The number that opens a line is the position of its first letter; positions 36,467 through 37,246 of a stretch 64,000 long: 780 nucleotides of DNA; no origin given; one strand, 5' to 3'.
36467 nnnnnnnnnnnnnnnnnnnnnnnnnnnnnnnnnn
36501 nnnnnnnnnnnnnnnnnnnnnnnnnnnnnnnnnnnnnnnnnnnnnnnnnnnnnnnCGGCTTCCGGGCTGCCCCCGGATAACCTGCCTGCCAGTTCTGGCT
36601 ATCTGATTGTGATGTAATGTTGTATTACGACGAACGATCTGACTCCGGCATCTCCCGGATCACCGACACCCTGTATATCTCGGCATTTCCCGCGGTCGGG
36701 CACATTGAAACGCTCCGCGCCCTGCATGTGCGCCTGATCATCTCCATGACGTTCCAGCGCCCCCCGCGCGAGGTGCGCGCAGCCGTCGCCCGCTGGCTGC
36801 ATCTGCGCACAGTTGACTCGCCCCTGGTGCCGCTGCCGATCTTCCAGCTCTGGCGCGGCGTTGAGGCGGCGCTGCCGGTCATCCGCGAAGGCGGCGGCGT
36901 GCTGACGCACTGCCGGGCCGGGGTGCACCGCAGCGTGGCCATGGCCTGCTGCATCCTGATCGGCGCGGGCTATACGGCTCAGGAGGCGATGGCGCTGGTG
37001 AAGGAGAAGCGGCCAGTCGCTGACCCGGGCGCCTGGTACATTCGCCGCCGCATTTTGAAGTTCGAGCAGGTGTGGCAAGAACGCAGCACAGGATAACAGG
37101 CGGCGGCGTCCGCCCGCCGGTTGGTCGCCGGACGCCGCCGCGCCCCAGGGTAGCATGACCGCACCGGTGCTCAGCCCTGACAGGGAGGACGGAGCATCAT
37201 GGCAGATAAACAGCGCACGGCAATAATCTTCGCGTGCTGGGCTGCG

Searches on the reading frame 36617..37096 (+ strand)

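Call 10: search_protein_families(library=pfam, proteins=[window:36617-37096:+])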
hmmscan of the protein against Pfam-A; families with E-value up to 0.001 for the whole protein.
window:36617-37096:+ (159 aa): 2 families
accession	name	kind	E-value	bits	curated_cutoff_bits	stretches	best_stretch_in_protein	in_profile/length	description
PF00782.25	DSPc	-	7.6e-09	35.9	33.5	1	88-143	69-125/133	Dual specificity phosphatase, catalytic domain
PF22784.1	PTP-SAK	-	0.00011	22.7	27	1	27-138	21-130/153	Swiss Army Knife protein, DSP-PTPase phosphatase domain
